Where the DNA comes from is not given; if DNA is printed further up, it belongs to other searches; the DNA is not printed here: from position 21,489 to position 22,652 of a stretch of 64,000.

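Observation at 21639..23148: AT-rich two-gene cassette: unknown protein with a disordered tail plus a PD-(D/E)xK-like nuclease candidate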

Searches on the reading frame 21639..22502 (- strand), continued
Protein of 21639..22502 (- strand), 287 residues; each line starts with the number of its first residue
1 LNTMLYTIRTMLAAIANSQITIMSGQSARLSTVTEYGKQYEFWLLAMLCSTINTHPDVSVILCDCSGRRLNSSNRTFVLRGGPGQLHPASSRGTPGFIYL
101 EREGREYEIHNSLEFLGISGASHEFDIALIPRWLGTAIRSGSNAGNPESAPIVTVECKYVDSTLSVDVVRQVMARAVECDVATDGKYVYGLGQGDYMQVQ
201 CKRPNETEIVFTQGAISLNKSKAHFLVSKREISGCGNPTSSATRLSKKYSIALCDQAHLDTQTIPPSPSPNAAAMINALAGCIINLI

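Call 56: get_annotated_region(hit=H1, flank=5000)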
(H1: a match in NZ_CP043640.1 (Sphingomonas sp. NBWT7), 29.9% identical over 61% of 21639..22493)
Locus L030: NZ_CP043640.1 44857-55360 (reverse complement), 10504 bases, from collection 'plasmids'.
description: Sphingomonas sp. NBWT7 plasmid unnamed1, complete sequence
organism: Sphingomonas sp. NBWT7 (NCBI taxid 2596913)
taxonomy: Bacteria; Pseudomonadota; Alphaproteobacteria; Sphingomonadales; Sphingomonadaceae; Sphingomonas; Sphingomonas sp. NBWT7
host: -; source: pure culture,soil; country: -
typing (MOB-suite, as given by PLSDB): mobilizable; replicon rep_cluster_1170; relaxase MOBP,MOBQ,MOBQ
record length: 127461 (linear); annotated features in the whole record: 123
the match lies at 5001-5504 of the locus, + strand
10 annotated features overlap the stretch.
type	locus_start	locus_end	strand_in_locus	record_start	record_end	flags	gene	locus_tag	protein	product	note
CDS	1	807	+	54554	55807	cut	-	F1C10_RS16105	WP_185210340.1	DNA repair exonuclease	-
CDS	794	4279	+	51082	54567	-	-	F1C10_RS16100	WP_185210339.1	YhaN family protein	-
CDS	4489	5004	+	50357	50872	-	-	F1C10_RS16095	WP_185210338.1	hypothetical protein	-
CDS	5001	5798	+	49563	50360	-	-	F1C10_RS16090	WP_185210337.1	hypothetical protein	-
CDS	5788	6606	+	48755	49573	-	-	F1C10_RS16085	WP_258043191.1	hypothetical protein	-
CDS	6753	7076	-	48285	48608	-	-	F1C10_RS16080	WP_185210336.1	hypothetical protein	-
CDS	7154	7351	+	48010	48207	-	-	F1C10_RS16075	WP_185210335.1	hypothetical protein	-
CDS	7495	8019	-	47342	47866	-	-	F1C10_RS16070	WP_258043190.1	GNAT family N-acetyltransferase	-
CDS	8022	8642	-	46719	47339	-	-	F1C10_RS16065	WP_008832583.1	recombinase family protein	GO:0006310 - DNA recombination [Evidence IEA]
CDS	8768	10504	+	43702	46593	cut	-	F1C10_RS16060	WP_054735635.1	Tn3 family transposase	-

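Call 57: search_protein_families(library=padloc, alignment_id=A5, max_evalue=0.1)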
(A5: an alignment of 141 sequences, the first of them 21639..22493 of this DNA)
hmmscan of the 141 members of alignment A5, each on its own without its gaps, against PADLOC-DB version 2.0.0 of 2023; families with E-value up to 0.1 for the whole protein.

A. member 1, window:21639-22493:- (284 aa): 0 families

B. families by the number of members that match (of 141 scanned): 4 families
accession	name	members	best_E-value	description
PDLC02236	AbiEi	1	0.028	AbiEi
PDLC03244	MTase_II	1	0.03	Type II methyltransferase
PDLC01829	CARF2--CARF_HEPN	1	0.037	-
PDLC03942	RmrT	1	0.037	-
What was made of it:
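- On Named anti-phage defence systems (PADLOC-DB v2.0.0): Nothing meaningful for 141 relatives: four single-member hits at E about 0.03 (call 57).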

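Call 58: search_protein_families(library=pfam, alignment_id=A5, max_evalue=1)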
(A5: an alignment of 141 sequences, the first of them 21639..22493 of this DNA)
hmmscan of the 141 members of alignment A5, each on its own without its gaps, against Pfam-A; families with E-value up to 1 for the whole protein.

A. member 1, window:21639-22493:- (284 aa): 0 families

B. families by the number of members that match (of 141 scanned): 35 families (the first 25 are shown)
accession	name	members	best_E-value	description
PF04471.18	Mrr_cat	5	0.013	Restriction endonuclease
PF20247.3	DUF6602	3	0.06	Domain of unknown function (DUF6602)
PF23679.1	UPA-FIIND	1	0.0052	UPA-FIIND domain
PF08286.16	Spc24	1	0.0092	Spc24 subunit of Ndc80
PF07155.17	ECF-ribofla_trS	1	0.017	ECF-type riboflavin transporter, S component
PF24402.1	iHKD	1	0.017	Inactive HKD-Rease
PF24891.1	DUF7742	1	0.022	Domain of unknown function (DUF7742)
PF01348.27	Intron_maturas2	1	0.037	Type II intron maturase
PF10309.14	NCBP3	1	0.054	Nuclear cap-binding protein subunit 3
PF14057.11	GGGtGRT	1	0.063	GGGtGRT protein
PF20466.3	MmeI_TRD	1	0.067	MmeI, target recognition domain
PF04984.19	Phage_sheath_1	1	0.071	Phage tail sheath protein subtilisin-like domain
PF23391.1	DUF7100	1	0.078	Domain of unknown function (DUF7100)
PF03087.19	BPS1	1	0.11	Protein BPS1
PF10893.13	Phage_186_Fil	1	0.13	Bacteriophage 186, Fil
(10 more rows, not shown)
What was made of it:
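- On Mrr_cat (PF04471): 5 of 141 relatives hit weakly, best E 0.013 (call 58).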

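Call 59: search_solved_structures(query=A5, max_evalue=10, show_alignments=4)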
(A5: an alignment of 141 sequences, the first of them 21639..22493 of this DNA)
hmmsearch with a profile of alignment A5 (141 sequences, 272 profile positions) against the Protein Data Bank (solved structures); distinct sequences matched with E-value up to 10: 3.
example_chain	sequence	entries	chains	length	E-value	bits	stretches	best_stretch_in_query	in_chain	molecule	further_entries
1nkw_F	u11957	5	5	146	0.026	17.2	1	11-82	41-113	50S ribosomal protein L9 | ribosomal protein L9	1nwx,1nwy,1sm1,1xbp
4z1a_A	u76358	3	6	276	0.6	12.7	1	177-261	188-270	2-dehydro-3-deoxyphosphooctonate aldolase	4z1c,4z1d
1y88_A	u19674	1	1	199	1.1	11.8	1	164-243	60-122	Hypothetical protein AF1548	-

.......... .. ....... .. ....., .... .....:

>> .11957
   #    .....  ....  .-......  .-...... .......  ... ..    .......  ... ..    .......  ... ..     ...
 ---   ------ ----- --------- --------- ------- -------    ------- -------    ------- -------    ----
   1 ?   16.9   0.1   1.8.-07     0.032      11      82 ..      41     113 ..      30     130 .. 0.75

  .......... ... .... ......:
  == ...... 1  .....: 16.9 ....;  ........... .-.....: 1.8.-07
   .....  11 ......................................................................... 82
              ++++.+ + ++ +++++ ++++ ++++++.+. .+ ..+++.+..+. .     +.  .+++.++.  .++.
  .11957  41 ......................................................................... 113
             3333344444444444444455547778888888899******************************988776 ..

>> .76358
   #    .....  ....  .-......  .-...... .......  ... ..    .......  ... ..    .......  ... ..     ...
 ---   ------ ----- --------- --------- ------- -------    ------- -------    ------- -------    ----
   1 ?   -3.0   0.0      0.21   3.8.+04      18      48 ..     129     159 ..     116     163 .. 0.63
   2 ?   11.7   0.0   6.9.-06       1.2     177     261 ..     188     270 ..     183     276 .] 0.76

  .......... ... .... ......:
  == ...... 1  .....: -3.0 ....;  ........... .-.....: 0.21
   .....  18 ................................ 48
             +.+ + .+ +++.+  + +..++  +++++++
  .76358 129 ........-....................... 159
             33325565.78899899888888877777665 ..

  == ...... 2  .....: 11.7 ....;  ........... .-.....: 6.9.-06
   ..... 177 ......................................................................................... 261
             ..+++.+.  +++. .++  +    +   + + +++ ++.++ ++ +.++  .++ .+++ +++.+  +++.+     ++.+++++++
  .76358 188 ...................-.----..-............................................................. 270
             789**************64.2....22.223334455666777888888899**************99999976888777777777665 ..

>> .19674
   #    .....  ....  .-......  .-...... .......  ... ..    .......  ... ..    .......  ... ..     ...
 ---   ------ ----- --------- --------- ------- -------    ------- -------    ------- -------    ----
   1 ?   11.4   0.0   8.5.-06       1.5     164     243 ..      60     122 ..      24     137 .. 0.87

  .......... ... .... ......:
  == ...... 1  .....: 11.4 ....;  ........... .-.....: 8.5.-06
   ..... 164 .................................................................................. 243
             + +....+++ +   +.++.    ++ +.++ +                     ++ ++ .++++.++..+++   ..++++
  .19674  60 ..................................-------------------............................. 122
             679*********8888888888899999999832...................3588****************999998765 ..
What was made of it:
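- Closest known: AF1548. Same: The ECK strand and the following helix-strand-helix align (call 59).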

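Call 60: search_solved_structures(query=A4, max_evalue=10, show_alignments=2)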
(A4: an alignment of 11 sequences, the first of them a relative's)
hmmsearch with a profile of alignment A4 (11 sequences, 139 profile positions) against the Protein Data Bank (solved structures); distinct sequences matched with E-value up to 10: 5.
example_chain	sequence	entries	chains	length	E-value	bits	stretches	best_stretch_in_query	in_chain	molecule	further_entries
2ic6_A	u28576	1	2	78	0.13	15.7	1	72-132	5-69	Nucleocapsid protein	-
2ic9_A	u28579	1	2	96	0.24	14.8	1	72-132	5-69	Nucleocapsid protein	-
8tek_B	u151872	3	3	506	1.2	12.6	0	14-81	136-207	Coiled-coil protein, putative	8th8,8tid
9fw7_A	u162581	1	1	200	1.6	12.2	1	10-82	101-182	Retroaldolase 32 (RAD32)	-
8zbm_C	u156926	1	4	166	6.7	10.2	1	36-137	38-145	Tropomyosin beta chain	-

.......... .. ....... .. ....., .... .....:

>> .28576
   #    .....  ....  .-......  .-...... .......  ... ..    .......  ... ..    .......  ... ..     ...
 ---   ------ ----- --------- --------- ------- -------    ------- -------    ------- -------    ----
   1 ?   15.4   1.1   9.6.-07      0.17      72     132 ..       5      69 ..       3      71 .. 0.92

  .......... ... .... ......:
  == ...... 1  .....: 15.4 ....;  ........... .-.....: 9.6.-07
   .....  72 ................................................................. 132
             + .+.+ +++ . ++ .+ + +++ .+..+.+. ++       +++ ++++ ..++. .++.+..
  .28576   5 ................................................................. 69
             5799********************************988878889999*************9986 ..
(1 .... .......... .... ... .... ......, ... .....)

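Call 68: find_encoding_contigs(protein=P0149, flank=6000, max_places=2)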
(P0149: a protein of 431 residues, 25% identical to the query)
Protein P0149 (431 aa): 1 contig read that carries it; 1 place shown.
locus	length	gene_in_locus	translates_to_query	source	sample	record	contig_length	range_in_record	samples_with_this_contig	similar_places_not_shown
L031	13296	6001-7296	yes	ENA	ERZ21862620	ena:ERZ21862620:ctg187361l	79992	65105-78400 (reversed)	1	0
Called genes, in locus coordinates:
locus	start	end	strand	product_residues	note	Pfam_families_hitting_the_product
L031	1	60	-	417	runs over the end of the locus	PF02463:SMC_N (weak), PF13175:AAA_15, PF13476:AAA_23, PF13304:AAA_21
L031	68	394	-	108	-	-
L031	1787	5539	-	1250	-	PF13289:SIR2_2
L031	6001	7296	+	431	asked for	-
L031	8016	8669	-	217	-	PF18864:AbiTii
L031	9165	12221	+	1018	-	PF13289:SIR2_2, PF25199:nSTAND_NTPase5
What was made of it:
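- SIR2 x2, AbiTii, a STAND NTPase and AAA_15 around the fused form (call 68).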

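Call 69: find_encoding_contigs(protein=P0010, flank=6000, max_places=2)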
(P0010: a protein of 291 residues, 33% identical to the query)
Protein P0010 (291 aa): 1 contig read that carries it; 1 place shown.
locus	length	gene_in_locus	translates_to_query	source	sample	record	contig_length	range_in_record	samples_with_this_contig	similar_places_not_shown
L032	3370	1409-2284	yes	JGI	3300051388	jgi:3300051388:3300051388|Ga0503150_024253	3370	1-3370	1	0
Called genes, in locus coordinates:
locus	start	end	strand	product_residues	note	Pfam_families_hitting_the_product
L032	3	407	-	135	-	?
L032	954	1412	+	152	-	-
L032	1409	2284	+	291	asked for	-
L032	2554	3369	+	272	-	?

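Call 70: find_encoding_contigs(protein=P0007, flank=6000, max_places=2)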
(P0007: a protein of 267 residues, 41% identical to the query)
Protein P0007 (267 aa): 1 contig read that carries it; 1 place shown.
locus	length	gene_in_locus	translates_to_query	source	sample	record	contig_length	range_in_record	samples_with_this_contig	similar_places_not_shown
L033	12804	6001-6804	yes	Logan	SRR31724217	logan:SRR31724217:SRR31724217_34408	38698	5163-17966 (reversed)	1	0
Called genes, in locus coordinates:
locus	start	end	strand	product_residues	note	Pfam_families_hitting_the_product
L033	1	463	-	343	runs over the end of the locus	PF14072:DndB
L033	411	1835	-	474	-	PF01702:TGT (faint)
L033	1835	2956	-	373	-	PF14072:DndB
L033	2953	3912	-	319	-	-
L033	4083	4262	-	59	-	-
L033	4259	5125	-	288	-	-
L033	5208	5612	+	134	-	-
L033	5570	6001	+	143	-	-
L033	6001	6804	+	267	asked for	-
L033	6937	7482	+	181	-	-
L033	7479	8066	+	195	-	PF13238:AAA_18 (weak), PF13671:AAA_33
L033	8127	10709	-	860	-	PF13489:Methyltransf_23, PF08241:Methyltransf_11 (faint), PF08242:Methyltransf_12, PF13649:Methyltransf_25 (weak)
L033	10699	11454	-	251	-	PF03171:2OG-FeII_Oxy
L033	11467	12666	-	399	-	PF00005:ABC_tran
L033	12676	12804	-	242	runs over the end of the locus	PF02361:CbiQ (weak)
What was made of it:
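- DndB/TGT, Dpd-like (call 70).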

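Call 73: search_protein_families(library=pfam, alignment_id=A6, max_evalue=0.0001)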
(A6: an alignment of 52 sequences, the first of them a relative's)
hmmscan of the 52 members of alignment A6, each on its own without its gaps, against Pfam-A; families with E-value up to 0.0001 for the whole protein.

A. member 1, L014:1051-2481:+ (476 aa): 0 families

B. families by the number of members that match (of 52 scanned): 34 families (the first 25 are shown)
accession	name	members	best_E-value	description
PF09994.14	T6SS_Tle1-like_cat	2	5.3e-84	T6SS, Phospholipase effector Tle1-like, catalytic domain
PF13561.12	adh_short_C2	2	5.8e-54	Enoyl-(Acyl carrier protein) reductase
PF00106.31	adh_short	2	2.4e-47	short chain dehydrogenase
PF03466.25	LysR_substrate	2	3.8e-46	LysR substrate binding domain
PF00126.33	HTH_1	2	3.8e-20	Bacterial regulatory helix-turn-helix protein, lysR family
PF08659.16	KR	2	2e-15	KR domain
PF00773.25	RNB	1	8e-92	RNB domain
PF13701.12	DDE_Tnp_1_4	1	2.8e-76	Transposase DDE domain group 1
PF03235.19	GmrSD_N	1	1.2e-36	GmrSD restriction endonuclease, N-terminal domain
PF13365.12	Trypsin_2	1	5.4e-25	Trypsin-like peptidase domain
PF07510.16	GmrSD_C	1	3e-20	GmrSD restriction endonucleases, C-terminal domain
PF06271.18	RDD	1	9.6e-19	RDD family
PF25794.1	SACS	1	2.6e-18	Sacsin domain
PF01609.27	DDE_Tnp_1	1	5.3e-17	Transposase DDE domain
PF08241.18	Methyltransf_11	1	4.7e-14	Methyltransferase domain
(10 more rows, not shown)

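Call 74: search_protein_families(library=padloc, alignment_id=A6, max_evalue=0.00001)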
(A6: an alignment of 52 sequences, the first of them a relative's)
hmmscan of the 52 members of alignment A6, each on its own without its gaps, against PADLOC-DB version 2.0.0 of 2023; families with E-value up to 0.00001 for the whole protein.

A. member 1, L014:1051-2481:+ (476 aa): 20 families
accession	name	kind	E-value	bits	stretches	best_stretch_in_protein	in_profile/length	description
PDLC03998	PD-Lambda-5_A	-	1.1e-48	164.2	1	13-472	9-463/466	-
PDLC04013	PD-Lambda-5_A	-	4.6e-45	152.7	1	12-474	9-437/440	-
PDLC04017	PD-Lambda-5_A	-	2.1e-42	143.5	1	7-472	10-463/473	-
PDLC04008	PD-Lambda-5_A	-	2.6e-42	143.2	2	195-469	177-444/449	-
PDLC04007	PD-Lambda-5_A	-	7.3e-37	125.5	1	12-464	7-437/454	-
PDLC03995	PD-Lambda-5_A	-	6.9e-30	102.5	1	5-475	7-500/503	-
PDLC04015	PD-Lambda-5_A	-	1.7e-28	97.9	2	214-470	196-457/463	-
PDLC04002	PD-Lambda-5_A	-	1.5e-27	94.8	2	6-153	5-151/471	-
PDLC04009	PD-Lambda-5_A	-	3.9e-27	93.1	2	243-473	253-480/488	-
PDLC04014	PD-Lambda-5_A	-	2.8e-20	70.6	1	13-199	7-193/456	-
PDLC04005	PD-Lambda-5_A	-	1e-19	68.9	1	185-321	184-325/502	-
PDLC04000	PD-Lambda-5_A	-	2e-19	68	1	11-152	8-153/428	-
PDLC04016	PD-Lambda-5_A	-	1.2e-18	65.4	2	283-458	302-478/494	-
PDLC03999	PD-Lambda-5_A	-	8.1e-18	62.3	1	9-156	7-159/493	-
PDLC04011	PD-Lambda-5_A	-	1.3e-17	61.6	1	327-465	386-514/526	-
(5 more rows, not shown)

B. families by the number of members that match (of 52 scanned): 74 families (the first 25 are shown)
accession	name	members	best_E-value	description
PDLC04018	PD-Lambda-5_B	1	1.7e-94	-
PDLC02693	Orf5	1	5.1e-85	Orf5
PDLC03358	MTase_II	1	8.2e-73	Type II methyltransferase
PDLC03655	mREase_IV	1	2.6e-61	Type IV methyl-directed restriction enzyme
PDLC04019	PD-Lambda-5_B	1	6.6e-51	-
PDLC03998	PD-Lambda-5_A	1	1.1e-48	-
PDLC04013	PD-Lambda-5_A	1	4.6e-45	-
PDLC03968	TmtA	1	4.8e-45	-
PDLC04154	HEC-06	1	5.2e-45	-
PDLC04157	HEC-06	1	5.3e-45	-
PDLC03966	TmtA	1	1.7e-42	-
PDLC04017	PD-Lambda-5_A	1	2.1e-42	-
PDLC04008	PD-Lambda-5_A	1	2.6e-42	-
PDLC04155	HEC-06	1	3.2e-42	-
PDLC03972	TmtA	1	1.1e-39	-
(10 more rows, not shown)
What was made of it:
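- Closest known: Two-gene nuclease-containing defence candidates catalogued in PADLOC-DB v2. Same: One of them, PD-Lambda-5, lies directly beside the pair in Reyranella (call 74).
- PD-Lambda-5 A+B lies directly upstream in Reyranella (call 74). mREase_IV, TmtA and HEC-06 hits among neighbours (call 74).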

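Call 108: find_encoding_contigs(protein=P0110, flank=6000, max_places=2)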
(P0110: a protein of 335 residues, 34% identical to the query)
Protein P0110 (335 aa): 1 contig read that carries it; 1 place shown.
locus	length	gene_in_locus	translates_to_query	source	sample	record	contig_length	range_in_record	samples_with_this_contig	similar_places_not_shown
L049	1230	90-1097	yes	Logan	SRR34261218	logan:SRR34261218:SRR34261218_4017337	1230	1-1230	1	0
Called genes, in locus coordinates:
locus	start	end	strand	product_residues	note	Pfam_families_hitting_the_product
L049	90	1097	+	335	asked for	-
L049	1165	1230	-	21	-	?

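Call 109: find_encoding_contigs(protein=P0005, flank=6000, max_places=2)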
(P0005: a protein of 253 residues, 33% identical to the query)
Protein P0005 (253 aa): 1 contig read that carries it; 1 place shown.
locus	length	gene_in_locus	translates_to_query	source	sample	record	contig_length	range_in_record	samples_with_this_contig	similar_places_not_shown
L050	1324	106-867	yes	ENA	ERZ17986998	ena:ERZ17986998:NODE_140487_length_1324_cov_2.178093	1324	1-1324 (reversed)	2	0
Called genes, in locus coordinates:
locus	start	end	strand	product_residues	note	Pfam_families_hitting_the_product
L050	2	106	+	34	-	?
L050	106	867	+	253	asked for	-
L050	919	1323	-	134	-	?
